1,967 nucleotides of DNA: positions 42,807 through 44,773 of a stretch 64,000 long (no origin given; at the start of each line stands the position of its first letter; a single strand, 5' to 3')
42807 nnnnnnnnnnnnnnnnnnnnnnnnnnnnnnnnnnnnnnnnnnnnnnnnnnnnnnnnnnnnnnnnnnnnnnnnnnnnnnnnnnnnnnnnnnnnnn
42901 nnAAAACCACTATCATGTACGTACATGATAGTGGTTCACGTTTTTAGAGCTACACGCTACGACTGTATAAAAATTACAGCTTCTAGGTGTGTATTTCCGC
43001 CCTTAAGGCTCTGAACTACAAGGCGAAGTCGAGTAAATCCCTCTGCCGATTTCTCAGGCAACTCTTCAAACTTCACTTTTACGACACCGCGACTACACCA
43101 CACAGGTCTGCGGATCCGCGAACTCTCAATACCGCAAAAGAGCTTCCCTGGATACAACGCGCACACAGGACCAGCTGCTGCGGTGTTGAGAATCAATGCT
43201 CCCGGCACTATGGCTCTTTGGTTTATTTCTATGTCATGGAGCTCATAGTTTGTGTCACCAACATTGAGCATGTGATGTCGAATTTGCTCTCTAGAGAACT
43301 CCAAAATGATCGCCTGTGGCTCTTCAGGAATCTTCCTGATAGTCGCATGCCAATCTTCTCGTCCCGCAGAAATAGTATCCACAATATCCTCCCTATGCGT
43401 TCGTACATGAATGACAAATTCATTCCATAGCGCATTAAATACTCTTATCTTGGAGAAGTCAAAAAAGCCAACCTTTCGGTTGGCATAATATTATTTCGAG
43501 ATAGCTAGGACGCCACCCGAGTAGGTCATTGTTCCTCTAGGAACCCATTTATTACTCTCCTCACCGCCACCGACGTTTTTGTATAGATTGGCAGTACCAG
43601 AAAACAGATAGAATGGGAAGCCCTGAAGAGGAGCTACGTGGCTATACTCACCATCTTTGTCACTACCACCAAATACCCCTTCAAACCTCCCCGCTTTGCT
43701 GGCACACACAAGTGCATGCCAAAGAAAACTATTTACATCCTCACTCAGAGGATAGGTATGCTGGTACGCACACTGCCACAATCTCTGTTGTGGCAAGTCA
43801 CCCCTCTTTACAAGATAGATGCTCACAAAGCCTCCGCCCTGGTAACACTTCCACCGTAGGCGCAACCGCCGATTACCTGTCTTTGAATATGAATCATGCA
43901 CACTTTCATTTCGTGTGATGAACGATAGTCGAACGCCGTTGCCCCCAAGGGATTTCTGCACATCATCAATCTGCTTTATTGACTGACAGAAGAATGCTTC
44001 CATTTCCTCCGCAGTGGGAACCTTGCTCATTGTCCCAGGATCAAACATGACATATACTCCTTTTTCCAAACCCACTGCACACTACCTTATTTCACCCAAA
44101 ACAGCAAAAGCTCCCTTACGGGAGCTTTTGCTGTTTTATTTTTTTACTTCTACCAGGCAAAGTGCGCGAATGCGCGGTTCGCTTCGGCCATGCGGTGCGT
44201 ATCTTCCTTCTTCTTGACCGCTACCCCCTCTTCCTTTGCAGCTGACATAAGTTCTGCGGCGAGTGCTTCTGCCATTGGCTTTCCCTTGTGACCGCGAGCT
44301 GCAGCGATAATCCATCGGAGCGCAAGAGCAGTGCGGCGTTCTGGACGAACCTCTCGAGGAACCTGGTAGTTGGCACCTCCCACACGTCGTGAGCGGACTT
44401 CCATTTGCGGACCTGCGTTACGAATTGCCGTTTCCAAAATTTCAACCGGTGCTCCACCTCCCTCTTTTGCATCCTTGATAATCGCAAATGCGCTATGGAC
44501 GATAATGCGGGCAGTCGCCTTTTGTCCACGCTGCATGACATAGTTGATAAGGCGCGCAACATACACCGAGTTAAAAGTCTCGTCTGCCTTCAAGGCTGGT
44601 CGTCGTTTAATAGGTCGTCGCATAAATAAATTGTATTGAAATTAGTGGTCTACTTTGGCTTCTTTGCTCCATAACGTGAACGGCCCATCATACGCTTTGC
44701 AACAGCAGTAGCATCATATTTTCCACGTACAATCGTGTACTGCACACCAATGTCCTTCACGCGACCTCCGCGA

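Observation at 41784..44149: Second insertion in the str operon: FabZ-like hotdog protein + unknown protein + CARDB-like surface protein between rpsG and fusA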

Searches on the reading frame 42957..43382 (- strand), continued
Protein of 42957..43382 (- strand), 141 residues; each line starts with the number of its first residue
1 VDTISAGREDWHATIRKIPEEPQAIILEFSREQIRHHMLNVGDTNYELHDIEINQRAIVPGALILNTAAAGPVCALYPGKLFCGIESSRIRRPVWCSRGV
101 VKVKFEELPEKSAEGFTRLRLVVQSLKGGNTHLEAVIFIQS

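Call 88: search_dna_similar(query=window:42957-43382:-, collection=plasmids, mode=protein, max_evalue=10, max_rows=12)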
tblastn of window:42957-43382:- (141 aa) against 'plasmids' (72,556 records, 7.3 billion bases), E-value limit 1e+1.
Records with a match: 17; places in all: 17; records where one place covers at least 80% of the query: 0.
Best place of each record, by identity: <60% 17.
By first word of the organism name: Sinorhizobium 12; Rhizobium 2; Candidatus 1; Roseomonas 1; Streptomyces 1.
By predicted mobility (MOB-suite, as given by PLSDB): mobilizable 12; non-mobilizable 5.
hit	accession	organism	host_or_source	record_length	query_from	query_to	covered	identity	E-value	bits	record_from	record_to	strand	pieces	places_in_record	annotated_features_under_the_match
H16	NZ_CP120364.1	Sinorhizobium kummerowiae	Kummerowia stipulacea,Pure culture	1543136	27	129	73%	29.8%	7e-2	40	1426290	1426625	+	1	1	none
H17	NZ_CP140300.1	Sinorhizobium kummerowiae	Kummerowia stipulacea,Pure culture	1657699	27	129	73%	29.8%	7e-2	40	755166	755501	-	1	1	none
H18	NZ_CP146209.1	Sinorhizobium meliloti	-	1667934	27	129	73%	29.8%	2e-1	39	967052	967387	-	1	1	none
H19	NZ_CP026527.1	Sinorhizobium meliloti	Medicago sativa L. subsp. ambigua,Cell ...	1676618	27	129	73%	29.8%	2e-1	39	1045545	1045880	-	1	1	none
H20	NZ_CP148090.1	Sinorhizobium meliloti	Medicago sativa,cell culture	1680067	27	129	73%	29.8%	2e-1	39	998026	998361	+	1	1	none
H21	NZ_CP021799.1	Sinorhizobium meliloti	Medicago sativa,Single Cell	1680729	27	129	73%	29.8%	2e-1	39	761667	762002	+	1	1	none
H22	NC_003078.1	Sinorhizobium meliloti 1021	-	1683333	27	129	73%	29.8%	2e-1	39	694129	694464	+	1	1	none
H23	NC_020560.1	Sinorhizobium meliloti 2011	-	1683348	27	129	73%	29.8%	2e-1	39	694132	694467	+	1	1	none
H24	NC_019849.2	Sinorhizobium meliloti GR4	-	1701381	27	129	73%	29.8%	2e-1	39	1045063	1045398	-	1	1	none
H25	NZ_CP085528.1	Sinorhizobium meliloti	Medicago,cell culture,lupulina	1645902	27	130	74%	28.7%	4e-1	37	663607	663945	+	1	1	none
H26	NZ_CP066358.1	Sinorhizobium meliloti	Medicago lupulina L.,nodules of ...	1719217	27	130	74%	28.7%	8e-1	37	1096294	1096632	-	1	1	none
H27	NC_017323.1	Sinorhizobium meliloti BL225C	-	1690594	27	129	73%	28.9%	5e-1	37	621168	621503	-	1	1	none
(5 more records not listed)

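Call 89: get_annotated_region(hit=H22, flank=1500)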
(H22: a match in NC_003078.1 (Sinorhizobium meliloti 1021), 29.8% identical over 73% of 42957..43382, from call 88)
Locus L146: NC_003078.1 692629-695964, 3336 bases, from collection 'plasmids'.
description: Sinorhizobium meliloti 1021 plasmid pSymB, complete sequence
organism: Sinorhizobium meliloti 1021 (NCBI taxid 266834)
taxonomy: Bacteria; Pseudomonadota; Alphaproteobacteria; Hyphomicrobiales; Rhizobiaceae; Sinorhizobium; Sinorhizobium meliloti; Sinorhizobium meliloti 1021
host: -; source: -; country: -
typing (MOB-suite, as given by PLSDB): mobilizable; relaxase MOBQ
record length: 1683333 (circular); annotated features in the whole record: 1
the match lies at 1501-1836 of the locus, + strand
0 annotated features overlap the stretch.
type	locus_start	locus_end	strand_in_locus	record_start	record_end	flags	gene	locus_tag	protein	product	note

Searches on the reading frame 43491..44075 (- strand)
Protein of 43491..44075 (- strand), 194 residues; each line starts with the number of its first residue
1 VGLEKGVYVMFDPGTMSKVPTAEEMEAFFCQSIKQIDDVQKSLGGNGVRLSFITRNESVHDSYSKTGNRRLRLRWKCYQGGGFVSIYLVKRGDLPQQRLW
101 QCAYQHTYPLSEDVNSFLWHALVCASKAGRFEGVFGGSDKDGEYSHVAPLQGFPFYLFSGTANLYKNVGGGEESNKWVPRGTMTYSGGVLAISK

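Call 3: search_protein_families(library=pfam, proteins=[window:43491-44075:-], max_evalue=1)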
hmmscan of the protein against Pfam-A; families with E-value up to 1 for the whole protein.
window:43491-44075:- (194 aa): 0 families

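Call 6: search_protein_families(library=ncbifam, proteins=[window:43491-44075:-], max_evalue=1)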
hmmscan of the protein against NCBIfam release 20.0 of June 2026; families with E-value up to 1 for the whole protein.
window:43491-44075:- (194 aa): 0 families

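Call 8: find_homologous_proteins(query=window:43491-44048:-)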
Query window:43491-44048:- (185 aa): 1 proteins with E <= 0.001 among 59 candidates.
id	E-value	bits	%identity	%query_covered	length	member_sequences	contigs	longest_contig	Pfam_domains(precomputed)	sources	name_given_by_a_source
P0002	7.9e-124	429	99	100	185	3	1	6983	-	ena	-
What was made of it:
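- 43491..44048 (-): u185: 185-aa orphan ORF, cytoplasmic by hydropathy, AGGAG Shine-Dalgarno site, function unknown. Only self hits in 5.8 billion proteins (call 8).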

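Call 16: search_solved_structures(query=window:43491-44048:-, max_evalue=10, show_alignments=2)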
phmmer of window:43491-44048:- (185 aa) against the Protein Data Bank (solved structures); distinct sequences matched with E-value up to 10: 0.

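Call 18: search_protein_families(library=phrogs, proteins=[window:43491-44048:-], max_evalue=1)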
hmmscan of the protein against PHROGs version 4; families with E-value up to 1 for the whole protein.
window:43491-44048:- (185 aa): 2 families
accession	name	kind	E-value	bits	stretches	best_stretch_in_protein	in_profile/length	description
phrog_16507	-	unknown function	0.31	12.2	1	14-35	23-44/65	-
phrog_27640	-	unknown function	0.44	11.7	0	18-30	6-18/37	-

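Call 19: search_protein_families(library=padloc, proteins=[window:43491-44048:-], max_evalue=1)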
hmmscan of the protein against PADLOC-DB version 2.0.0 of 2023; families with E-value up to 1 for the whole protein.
window:43491-44048:- (185 aa): 0 families

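Call 27: predict_structure(protein=window:43491-44048:-)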
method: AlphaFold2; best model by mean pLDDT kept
length: 185 residues; sequences in the alignment: 1
mean_pLDDT: 37.2   pTM: 0.32
mean pLDDT of the five models: 37.2, 36.2, 35.3, 35.2, 33.1
residues with pLDDT >= 90: 0; 70-90: 0; 50-70: 25; < 50: 160
segments of 3 or more residues with pLDDT < 50: 1-11, 30-111, 120-161, 163-169, 171-185
pLDDT, mean of each block of 10 residues (from residue 1): 36 53 53 43 33 30 28 30 29 28 39 49 34 27 27 43 46 41 38
secondary structure, 60 per line:
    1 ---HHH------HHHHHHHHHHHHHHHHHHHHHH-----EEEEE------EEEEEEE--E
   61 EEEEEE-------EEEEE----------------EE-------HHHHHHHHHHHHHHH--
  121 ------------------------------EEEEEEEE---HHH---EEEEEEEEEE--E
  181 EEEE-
elements in order: H13-34 E40-44 E51-57 E60-66 E74-78 H104-118 E151-158 E168-177 E180-184

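Call 86: search_dna_similar(query=window:43491-44048:-, collection=phages, mode=protein, max_evalue=1, max_rows=8)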
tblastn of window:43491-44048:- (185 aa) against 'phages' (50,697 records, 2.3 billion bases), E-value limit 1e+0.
No match.

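Call 87: search_dna_similar(query=window:43491-44048:-, collection=plasmids, mode=protein, max_evalue=1, max_rows=8)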
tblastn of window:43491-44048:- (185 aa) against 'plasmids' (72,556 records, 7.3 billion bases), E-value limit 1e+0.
Records with a match: 1; places in all: 1; records where one place covers at least 80% of the query: 0.
Best place of each record, by identity: <60% 1.
By first word of the organism name: Calothrix 1.
By predicted mobility (MOB-suite, as given by PLSDB): mobilizable 1.
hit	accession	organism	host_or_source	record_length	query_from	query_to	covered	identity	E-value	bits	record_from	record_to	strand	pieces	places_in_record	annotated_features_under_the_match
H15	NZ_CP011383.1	Calothrix sp. 336/3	-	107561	86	133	26%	41.7%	4e-1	39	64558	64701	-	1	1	hypothetical protein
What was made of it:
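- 43491..44048 (-): No Pfam, NCBIfam, PHROG, PADLOC or PDB match (calls 3, 6, 16, 18, 19), and none in phages or plasmids (calls 86, 87).
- No match in phage or plasmid collections (calls 86-88).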

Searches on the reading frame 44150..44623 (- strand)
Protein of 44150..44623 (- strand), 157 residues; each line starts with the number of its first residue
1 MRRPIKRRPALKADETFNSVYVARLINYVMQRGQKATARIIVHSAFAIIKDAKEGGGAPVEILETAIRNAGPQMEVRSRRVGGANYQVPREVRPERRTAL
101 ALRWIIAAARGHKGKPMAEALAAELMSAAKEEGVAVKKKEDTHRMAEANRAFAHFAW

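Call 3: search_protein_families(library=pfam, proteins=[window:44150-44623:-], max_evalue=1)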
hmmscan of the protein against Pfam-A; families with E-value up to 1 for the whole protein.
window:44150-44623:- (157 aa): 1 family
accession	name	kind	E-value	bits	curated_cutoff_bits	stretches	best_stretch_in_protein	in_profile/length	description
PF00177.27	Ribosomal_S7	-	3.1e-54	183.1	24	1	2-150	2-148/148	Ribosomal protein S7p/S5e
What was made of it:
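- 44150..44623 (-): rpsG (ribosomal protein S7), last gene of the rpsL-rpsG transcription unit. Pfam Ribosomal_S7 E = 3e-54 (call 3).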
